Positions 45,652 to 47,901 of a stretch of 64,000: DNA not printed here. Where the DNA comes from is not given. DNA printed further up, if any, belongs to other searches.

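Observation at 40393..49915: Co-directional array mixing alpha-glucan-type enzymes (GT4, GH57-like, two APH-fold kinases) with PKD surface proteins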

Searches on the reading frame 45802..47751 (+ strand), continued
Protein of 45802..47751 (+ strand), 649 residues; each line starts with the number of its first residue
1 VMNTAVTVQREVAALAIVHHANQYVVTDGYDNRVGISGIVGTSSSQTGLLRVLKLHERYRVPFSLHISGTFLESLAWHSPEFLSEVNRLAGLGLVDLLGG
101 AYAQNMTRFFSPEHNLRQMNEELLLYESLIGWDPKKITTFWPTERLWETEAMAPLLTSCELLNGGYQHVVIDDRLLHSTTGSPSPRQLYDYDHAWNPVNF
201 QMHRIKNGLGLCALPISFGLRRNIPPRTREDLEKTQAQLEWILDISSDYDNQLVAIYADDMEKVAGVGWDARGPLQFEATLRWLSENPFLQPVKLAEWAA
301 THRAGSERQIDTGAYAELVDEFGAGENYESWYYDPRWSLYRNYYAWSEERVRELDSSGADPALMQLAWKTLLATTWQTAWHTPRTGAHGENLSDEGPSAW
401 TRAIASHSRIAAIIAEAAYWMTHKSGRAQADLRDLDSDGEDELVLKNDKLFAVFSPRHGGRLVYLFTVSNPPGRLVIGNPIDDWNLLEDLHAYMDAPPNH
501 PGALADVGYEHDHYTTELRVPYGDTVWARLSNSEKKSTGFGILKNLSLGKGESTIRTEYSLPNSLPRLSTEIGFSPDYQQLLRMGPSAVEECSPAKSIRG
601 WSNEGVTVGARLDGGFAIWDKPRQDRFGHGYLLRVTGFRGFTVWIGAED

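Call 16: find_related_loci(query=A1, collection=genome_contigs, flank=10000)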
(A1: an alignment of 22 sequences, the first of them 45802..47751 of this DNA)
Query A1 (649 aa) in genome_contigs; peptide patterns used: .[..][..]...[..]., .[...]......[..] (x = any residue, [..] = any of these).
165 stretches matched a pattern; 109 encode a relative of the query (tblastn E <= 1e-3); the best 80 are kept; 80 distinct loci.
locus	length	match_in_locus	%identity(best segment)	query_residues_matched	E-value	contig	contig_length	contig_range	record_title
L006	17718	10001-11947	90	1-649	0e+0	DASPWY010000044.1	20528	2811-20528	MAG TPA_asm: Candidatus Bathyarchaeia archaeon isolate SMAG_U11553 k141_873753, whole genome shotgun sequence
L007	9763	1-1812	93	46-649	0e+0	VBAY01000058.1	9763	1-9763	MAG: Candidatus Bathyarchaeota archaeon isolate BA_4 14_0903_16_40cm_scaffold_6375, whole genome shotgun sequence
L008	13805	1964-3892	56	9-648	0e+0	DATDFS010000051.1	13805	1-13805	MAG TPA_asm: Nitrososphaeraceae archaeon isolate SMAG_U232 k141_219645, whole genome shotgun sequence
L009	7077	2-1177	93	258-649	0e+0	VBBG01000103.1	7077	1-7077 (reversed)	MAG: Candidatus Bathyarchaeota archaeon isolate BA_12 14_0903_05_20cm_scaffold_2892, whole genome shotgun sequence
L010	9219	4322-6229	49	15-648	0e+0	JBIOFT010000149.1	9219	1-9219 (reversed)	MAG: Terriglobales bacterium isolate GcC11-4 k141_2054928_length_9219_cov_20.0000, whole genome shotgun sequence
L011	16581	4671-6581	48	15-648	0e+0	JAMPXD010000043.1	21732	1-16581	MAG: Geobacteraceae bacterium isolate R2F_R2FSRR_metabat.21 R2F_C1228, whole genome shotgun sequence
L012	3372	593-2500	48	15-648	0e+0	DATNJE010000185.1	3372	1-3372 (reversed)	MAG TPA_asm: Terriglobales bacterium isolate SMAG_U11391 k141_184657, whole genome shotgun sequence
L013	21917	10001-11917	48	14-647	0e+0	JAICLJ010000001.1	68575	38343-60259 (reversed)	MAG: Bryobacteraceae bacterium isolate GZL_HY_2_bin.135 k141_1679748_length_68575_cov_36.5951, whole genome shotgun sequ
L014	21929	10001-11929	49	10-648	0e+0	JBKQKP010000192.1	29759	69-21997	MAG: Polyangiaceae bacterium isolate CRr1A1B1C__bin_81 CRr1A1B1C_000000196490, whole genome shotgun sequence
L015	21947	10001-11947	48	2-648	0e+0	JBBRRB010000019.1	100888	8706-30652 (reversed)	MAG: Bryobacterales bacterium isolate metawrap_la1_93 W_la1_93_k141_1939191L_100888_cov_12.9985, whole genome shotgun se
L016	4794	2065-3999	48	10-648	0e+0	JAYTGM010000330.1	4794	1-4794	MAG: Terriglobia bacterium isolate GFS_2330 GFS_2330_329, whole genome shotgun sequence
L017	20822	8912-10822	47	14-647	0e+0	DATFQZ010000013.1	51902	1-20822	MAG TPA_asm: Candidatus Angelobacter sp. isolate SMAG_U9344 k141_2399465, whole genome shotgun sequence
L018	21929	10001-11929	46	8-647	0e+0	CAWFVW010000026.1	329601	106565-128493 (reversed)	MAG: uncultured Acidobacteriota bacterium isolate MFD09286.bin.2.83 genome assembly, contig: contig_9443, whole genome s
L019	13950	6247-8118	49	9-636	0e+0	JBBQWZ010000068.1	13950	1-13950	MAG: Bryobacterales bacterium isolate Co_metawrap_2088 Cmw_2088_k141_15902925_length_13950_cov_13.9925, whole genome sho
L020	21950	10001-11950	47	1-647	0e+0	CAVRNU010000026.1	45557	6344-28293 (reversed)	MAG: Bryobacterales bacterium isolate MFD01248.bin.1.14 genome assembly, contig: contig_25801, whole genome shotgun sequ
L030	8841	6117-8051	44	15-646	4e-168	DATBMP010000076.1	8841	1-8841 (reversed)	MAG TPA_asm: Pyrinomonadaceae bacterium isolate SMAG_U4001 k141_4511571, whole genome shotgun sequence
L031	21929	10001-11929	47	11-646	0e+0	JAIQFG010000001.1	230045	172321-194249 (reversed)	MAG: Terriglobia bacterium isolate SRVP_21 SR-VP_26_10_2019_C_20cm_scaffold_99, whole genome shotgun sequence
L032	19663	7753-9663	50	14-648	0e+0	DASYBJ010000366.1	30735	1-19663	MAG TPA_asm: Acidobacteriaceae bacterium isolate SMAG_U4904 k141_1422728, whole genome shotgun sequence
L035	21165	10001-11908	42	15-638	1e-160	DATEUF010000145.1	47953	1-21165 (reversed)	MAG TPA_asm: Pyrinomonadaceae bacterium isolate SMAG_U8334 k141_78098, whole genome shotgun sequence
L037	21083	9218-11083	47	15-635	0e+0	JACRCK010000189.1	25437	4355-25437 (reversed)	MAG: Deltaproteobacteria bacterium isolate NC_groundwater_1644_Pr3_B-0.1um_57_11 SR-2_scaffold_141_1608520, whole genome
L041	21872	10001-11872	41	15-636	4e-143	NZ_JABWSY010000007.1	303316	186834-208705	Bacillus sp. EB106-08-02-XG196 NODE_7_length_303316_cov_91.085682, whole genome shotgun sequence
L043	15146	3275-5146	41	15-636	2e-142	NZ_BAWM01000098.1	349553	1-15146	Neobacillus niacini strain F8, whole genome shotgun sequence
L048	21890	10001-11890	41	6-637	4e-138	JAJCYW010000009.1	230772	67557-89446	MAG: Chloroflexota bacterium isolate OFTM331 OFTM331_8, whole genome shotgun sequence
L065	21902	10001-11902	37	15-649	3e-127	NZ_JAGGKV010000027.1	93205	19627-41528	Paenibacillus aceris strain DSM 24950 Ga0454130_27, whole genome shotgun sequence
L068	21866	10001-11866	39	15-646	5e-125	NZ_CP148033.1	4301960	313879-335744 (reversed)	Pseudarthrobacter quantipunctorum strain RC-2-3 chromosome, complete genome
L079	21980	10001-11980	37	12-635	2e-119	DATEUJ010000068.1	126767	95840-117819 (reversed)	MAG TPA_asm: Anaerolineae bacterium isolate SMAG_U8338 k141_2033260, whole genome shotgun sequence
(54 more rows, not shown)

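Call 26: search_protein_families(library=ncbifam, proteins=[L041:7154-7804:+, L041:7808-8953:+, L041:8994-9983:+, L041:9980-11917:+, L041:11955-12728:+, L068:8438-11968:+, L068:11965-12972:+, L068:14903-16096:+, L068:16093-17124:+, L068:17121-18119:+], max_evalue=0.00001)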
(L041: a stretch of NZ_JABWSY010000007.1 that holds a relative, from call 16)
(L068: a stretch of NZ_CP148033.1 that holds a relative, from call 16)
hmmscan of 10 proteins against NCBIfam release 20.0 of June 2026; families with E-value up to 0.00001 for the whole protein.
L041:7154-7804:+ (216 aa): 0 families

L041:7808-8953:+ (381 aa): 45 families (the best 25 are shown)
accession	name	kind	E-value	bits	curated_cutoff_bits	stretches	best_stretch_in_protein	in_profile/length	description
TIGR02149.1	glgA_Coryne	subfamily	5.7e-43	147.5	302.4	1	4-377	1-390/391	glycogen synthase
TIGR03449.1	mycothiol_MshA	equivalog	1.3e-34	119.8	462.5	1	18-377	20-403/406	D-inositol-3-phosphate glycosyltransferase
TIGR04157.1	glyco_rSAM_CFB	subfamily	2.3e-32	112.5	400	1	100-355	121-386/406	TIGR04157 family glycosyltransferase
TIGR04047.1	MSMEG_0565_glyc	hypoth_equivalog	5e-32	111.4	259.85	1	6-374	2-371/373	MSMEG_0565 family glycosyltransferase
NF041876.1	EPS_EpsE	equivalog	1.6e-31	109.9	400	1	158-358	166-376/389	exopolysaccharide biosynthesis GT4 family glycosyltransferase EpsE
NF041010.1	glycosy_Agl16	equivalog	2.4e-28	99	575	1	118-377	102-351/352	glycosylation protein Agl16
TIGR03999.1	thiol_BshA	equivalog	1.1e-26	93.7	273.7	1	18-378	11-374/375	N-acetyl-alpha-D-glucosaminyl L-malate synthase BshA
TIGR03088.1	stp2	hypoth_equivalog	4.6e-24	85.2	409.05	1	155-378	137-374/374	TIGR03088 family PEP-CTERM/XrtA system glycosyltransferase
TIGR04063.1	stp3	hypoth_equivalog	7.1e-24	84.4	442.05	1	54-378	52-396/397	TIGR04063 family PEP-CTERM/XrtA system glycosyltransferase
NF046085.1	XrtY_assoc_Gly1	equivalog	2.5e-21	76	400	1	68-374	74-381/387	XrtY-associated glycosyltransferase XYAG1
NF047684.1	TeichurnBiosyTuaC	equivalog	3.8e-21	75.5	550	1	98-357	109-368/391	teichuronic acid biosynthesis protein TuaC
NF038295.1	EPS_HpsP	equivalog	6.7e-21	74.7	550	1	170-377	169-387/388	hormogonium polysaccharide biosynthesis glycosyltransferase HpsP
TIGR02095.1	glgA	subfamily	1.1e-20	73.7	328.45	1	207-376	297-476/477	glycogen/starch synthase, ADP-glucose type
NF049988.1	MGlcDAGSynMgs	equivalog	1.6e-17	64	400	1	97-379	86-389/398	alpha-monoglucosyldiacylglycerol synthase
NF007396.0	PRK09922.1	equivalog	5.4e-17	61.7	385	1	159-344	141-327/361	lipopolysaccharide 1,6-galactosyltransferase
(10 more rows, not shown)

L041:8994-9983:+ (329 aa): 4 families
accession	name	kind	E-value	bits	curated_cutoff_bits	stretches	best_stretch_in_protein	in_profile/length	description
NF033068.1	APH_3p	equivalog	4.1e-09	36.3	205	1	105-281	77-247/255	APH(3') family aminoglycoside O-phosphotransferase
NF000132.2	APH_2pp_Ig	exception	3.7e-07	29.8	620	1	125-244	108-238/306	aminoglycoside O-phosphotransferase APH(2'')-Ig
TIGR01767.2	MTRK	equivalog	6e-06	25.6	275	1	194-253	219-278/401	S-methyl-5-thioribose kinase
TIGR02172.1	Fb_sc_TIGR02172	paralog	7e-06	26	228.2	0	150-268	102-221/226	TIGR02172 family protein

L041:9980-11917:+ (645 aa): 0 families

L041:11955-12728:+ (257 aa): 1 family
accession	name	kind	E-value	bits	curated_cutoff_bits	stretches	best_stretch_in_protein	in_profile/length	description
TIGR03843.1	TIGR03843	hypoth_equivalog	4e-06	26.4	172.4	1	110-165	124-175/253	SCO1664 family protein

L068:8438-11968:+ (1176 aa): 13 families
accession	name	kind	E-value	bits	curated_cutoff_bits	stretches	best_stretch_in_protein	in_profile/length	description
TIGR02095.1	glgA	subfamily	1.4e-132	442.7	328.45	1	36-489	2-476/477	glycogen/starch synthase, ADP-glucose type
NF001903.0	PRK00654.2-2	equivalog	2.2e-119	399.3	616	1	36-493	2-481/482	glycogen synthase GlgA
NF001899.0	PRK00654.1-2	equivalog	6.3e-116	387.6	459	1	36-490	2-475/478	glycogen synthase GlgA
NF001898.0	PRK00654.1-1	equivalog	8.9e-116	387.3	603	1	36-490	2-475/477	glycogen synthase GlgA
NF001900.0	PRK00654.1-3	equivalog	1.5e-112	376.5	509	1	36-507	2-471/481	glycogen synthase GlgA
NF010699.0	PRK14099.1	equivalog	2.9e-95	319.5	762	1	36-495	5-484/485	glycogen synthase GlgA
NF001901.0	PRK00654.1-5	equivalog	1.5e-93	314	649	1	32-496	21-497/502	glycogen synthase GlgA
NF001905.0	PRK00654.2-4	subfamily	7.9e-92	308.3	560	1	38-489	4-485/489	glycogen synthase GlgA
NF001906.0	PRK00654.2-5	equivalog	6.7e-86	289.1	870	1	37-491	8-484/485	glycogen synthase GlgA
NF010698.0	PRK14098.1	equivalog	1.6e-72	244.7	754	1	139-491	125-487/489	starch synthase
NF001902.0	PRK00654.2-1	equivalog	2.9e-70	237.2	845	1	41-489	7-488/492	glycogen synthase GlgA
NF001904.0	PRK00654.2-3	equivalog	2.1e-48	165.2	577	1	37-489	3-473/475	glycogen synthase GlgA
TIGR02149.1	glgA_Coryne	subfamily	1.7e-09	37.3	302.4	1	157-489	85-389/391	glycogen synthase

L068:11965-12972:+ (335 aa): 1 family
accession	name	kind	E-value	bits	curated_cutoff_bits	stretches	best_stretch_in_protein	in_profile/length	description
NF038156.1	lant_syn_V_LxmK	equivalog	6.3e-11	41.9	315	1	86-255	56-239/347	class V lanthionine synthetase subunit LxmK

L068:14903-16096:+ (397 aa): 4 families
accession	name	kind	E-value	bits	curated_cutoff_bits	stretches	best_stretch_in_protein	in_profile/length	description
NF003558.0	PRK05231.1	equivalog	2e-21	76.3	271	1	62-368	14-298/322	homoserine kinase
TIGR00938.1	thrB_alt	equivalog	1.4e-18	67.3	255.9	1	66-374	17-303/307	homoserine kinase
TIGR02906.1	spore_CotS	subfamily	3.6e-12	45.9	172.7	1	88-195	13-119/314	CotS family spore coat protein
NF053880.1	SprCtKinCotIBac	equivalog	1.8e-06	27.2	550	0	84-188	28-130/328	spore coat kinase CotI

L068:16093-17124:+ (343 aa): 1 family
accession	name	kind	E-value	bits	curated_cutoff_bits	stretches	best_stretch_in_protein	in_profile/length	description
NF038156.1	lant_syn_V_LxmK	equivalog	2.5e-06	26.8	315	0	70-258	35-238/347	class V lanthionine synthetase subunit LxmK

L068:17121-18119:+ (332 aa): 4 families
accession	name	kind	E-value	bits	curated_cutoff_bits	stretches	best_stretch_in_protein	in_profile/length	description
NF003558.0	PRK05231.1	equivalog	4.5e-23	81.7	271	1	59-288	53-282/322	homoserine kinase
TIGR00938.1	thrB_alt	equivalog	2.9e-17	63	255.9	1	59-288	53-281/307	homoserine kinase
NF033068.1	APH_3p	equivalog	1.5e-07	31.2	205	1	49-233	33-222/255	APH(3') family aminoglycoside O-phosphotransferase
NF004799.0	PRK06148.1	subfamily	1.5e-07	29.8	1128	1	32-311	29-318/1015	hypothetical protein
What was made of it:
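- A biosynthetic glucan synthase is fused to the GH57 domain (call 26).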

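Call 32: search_protein_families(library=pfam, proteins=[L032:9724-10737:+, L043:425-1072:+, L065:11907-12686:+, L019:2424-3302:-, L031:21076-21927:+, L035:18397-19008:+, L031:8439-9563:+, L030:5607-5909:+, L068:8438-11968:+, L035:9947-13222:+], max_evalue=0.001)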
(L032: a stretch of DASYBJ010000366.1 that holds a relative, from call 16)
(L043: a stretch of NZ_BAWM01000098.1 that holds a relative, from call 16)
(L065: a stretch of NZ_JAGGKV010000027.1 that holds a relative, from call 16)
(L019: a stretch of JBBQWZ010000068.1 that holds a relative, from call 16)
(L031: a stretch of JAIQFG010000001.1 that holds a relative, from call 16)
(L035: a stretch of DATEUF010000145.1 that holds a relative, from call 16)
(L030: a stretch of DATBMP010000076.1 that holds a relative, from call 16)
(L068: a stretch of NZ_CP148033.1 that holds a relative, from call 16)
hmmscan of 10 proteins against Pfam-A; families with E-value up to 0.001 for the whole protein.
L032:9724-10737:+ (338 aa): 2 families
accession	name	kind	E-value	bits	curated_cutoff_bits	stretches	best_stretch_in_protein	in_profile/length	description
PF13469.12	Sulfotransfer_3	-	1.7e-28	100.8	27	1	4-235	1-216/216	Sulfotransferase family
PF00685.33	Sulfotransfer_1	-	3.5e-09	36.9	22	1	6-238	4-188/255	Sulfotransferase domain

L043:425-1072:+ (216 aa): 0 families

L065:11907-12686:+ (260 aa): 3 families
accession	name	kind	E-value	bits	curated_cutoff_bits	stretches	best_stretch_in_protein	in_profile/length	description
PF20613.4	HipA_2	-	8.9e-25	87.8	27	1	13-231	7-213/240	HipA-like kinase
PF00454.33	PI3_PI4_kinase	-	4.3e-05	24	27.1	1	121-166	133-175/241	Phosphatidylinositol 3- and 4-kinase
PF07804.18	HipA_C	-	0.0001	22.5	30.5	1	27-142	18-142/213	HipA-like C-terminal domain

L019:2424-3302:- (293 aa): 1 family
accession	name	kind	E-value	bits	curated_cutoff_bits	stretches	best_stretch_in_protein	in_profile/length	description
PF02811.25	PHP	-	1.2e-11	45.6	26.4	1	10-120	1-117/164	PHP domain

L031:21076-21927:+ (284 aa): 1 family
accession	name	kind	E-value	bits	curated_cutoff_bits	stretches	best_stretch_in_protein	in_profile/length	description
PF13519.12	VWA_2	-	8.1e-05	23.6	27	1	157-217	21-80/107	von Willebrand factor type A domain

L035:18397-19008:+ (204 aa): 5 families
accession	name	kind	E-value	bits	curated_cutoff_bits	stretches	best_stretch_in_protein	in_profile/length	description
PF22741.1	PTP-NADK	-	1.1e-11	44.9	27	1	69-180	34-153/163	DSP-PTPase phosphatase fused to NAD+ Kinase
PF13350.11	Y_phosphatase3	-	4.1e-09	37.2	22.2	1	122-157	117-150/240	Tyrosine phosphatase family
PF22785.1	Tc-R-P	-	9.5e-09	36.2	27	1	74-154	13-98/106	Polymorphic toxin system, DSP-PTPase phosphatase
PF22784.1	PTP-SAK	-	3.6e-06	27.5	27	1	57-155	4-107/153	Swiss Army Knife protein, DSP-PTPase phosphatase domain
PF03162.18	Y_phosphatase2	-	6.8e-06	26.2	27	1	122-178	78-133/165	Tyrosine phosphatase family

L031:8439-9563:+ (375 aa): 1 family
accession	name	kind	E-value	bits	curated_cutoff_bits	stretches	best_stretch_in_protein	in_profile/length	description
PF00149.33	Metallophos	-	2.8e-06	28.4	21.5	1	66-251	1-191/191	Calcineurin-like phosphoesterase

L030:5607-5909:+ (101 aa): 1 family
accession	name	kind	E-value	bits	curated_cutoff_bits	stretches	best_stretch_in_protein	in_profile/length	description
PF12728.13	HTH_17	-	5.1e-07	30.3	27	1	51-96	5-50/51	Helix-turn-helix domain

L068:8438-11968:+ (1176 aa): 6 families
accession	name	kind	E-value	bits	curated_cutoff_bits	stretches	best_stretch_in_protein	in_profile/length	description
PF08323.17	Glyco_transf_5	-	1.2e-57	195.8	22.7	1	36-252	1-238/239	Starch synthase catalytic domain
PF00534.26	Glycos_transf_1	-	1.7e-15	57.4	26.4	1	309-453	15-156/172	Glycosyl transferases group 1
PF03065.20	Glyco_hydro_57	-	3.7e-13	49.9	21.2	1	556-789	63-262/291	Glycosyl hydrolase family 57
PF13692.12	Glyco_trans_1_4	-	1.4e-12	48.5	27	1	309-449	1-136/142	Glycosyl transferases group 1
PF13579.12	Glyco_trans_4_4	-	8.5e-09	36.4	29.7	1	51-239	1-143/158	Glycosyl transferase 4-like domain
PF13439.12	Glyco_transf_4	-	8.9e-08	32.8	28.5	1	50-239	1-149/170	Glycosyltransferase Family 4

L035:9947-13222:+ (1092 aa): 3 families
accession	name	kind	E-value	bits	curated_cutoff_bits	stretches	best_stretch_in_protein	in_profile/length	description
PF03065.20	Glyco_hydro_57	-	1.2e-17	64.6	21.2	1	55-318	43-287/291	Glycosyl hydrolase family 57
PF01636.29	APH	-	6.6e-13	49.4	23.2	1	874-994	97-211/239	Phosphotransferase enzyme family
PF01633.27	Choline_kinase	-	5.6e-05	23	29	1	875-990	90-209/300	Choline/ethanolamine kinase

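Call 52: predict_structure(alignment_id=A1)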
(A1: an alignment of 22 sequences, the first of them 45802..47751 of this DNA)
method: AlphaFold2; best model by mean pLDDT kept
length: 649 residues; sequences in the alignment: 22
mean_pLDDT: 88.1   pTM: 0.89
mean pLDDT of the five models: 88.1, 87.9, 87.4, 83.7, 83.7
residues with pLDDT >= 90: 406; 70-90: 178; 50-70: 42; < 50: 23
segments of 3 or more residues with pLDDT < 50: 1-8, 485-494
pLDDT, mean of each block of 10 residues (from residue 1): 44 92 66 71 89 96 95 90 95 96 86 93 95 97 91 96 98 93 92 88 96 91 80 89 91 90 84 90 92 95 92 87 82 85 91 96 95 74 63 67 79 96 94 90 97 92 95 91 52 51 88 95 98 95 98 97 94 93 88 93 93 89 85 93 96
secondary structure, 60 per line:
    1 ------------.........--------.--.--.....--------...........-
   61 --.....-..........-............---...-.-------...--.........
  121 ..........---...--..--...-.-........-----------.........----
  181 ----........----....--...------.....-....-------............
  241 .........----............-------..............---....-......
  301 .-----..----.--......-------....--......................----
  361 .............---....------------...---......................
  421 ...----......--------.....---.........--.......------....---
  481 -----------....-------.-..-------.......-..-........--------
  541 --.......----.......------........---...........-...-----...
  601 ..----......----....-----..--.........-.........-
elements in order: E13-21 H36-40 H49-59 E63-67 H69-78 H80-91 E95-97 H112-130 H149-156 E168-172 H173-176 H185-192 H197-200 E203-205 E212-216 H218-221 H229-249 E254-260 H261-265 H273-286 E290-293 H295-301 H316-321 H329-332 H335-356 H361-373 H377-380 H399-423 E428-433 E442-446 E450-455 E461-467 E474-477 H492-495 E514-520 E525-532 E543-549 E554-560 E567-574 H578-588 E590-592 E598-602 E607-612 E617-620 E630-638 E640-648
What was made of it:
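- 45802..47751 (+): Cytoplasmic two-domain GH57 enzyme of the 4-alpha-glucanotransferase type; the anchor gene of the cassette. AF2 model with pLDDT 88 (call 52).
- On GH57 4-alpha-glucanotransferase subgroup: The model is all-beta from residue 428 to 648 (call 52).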
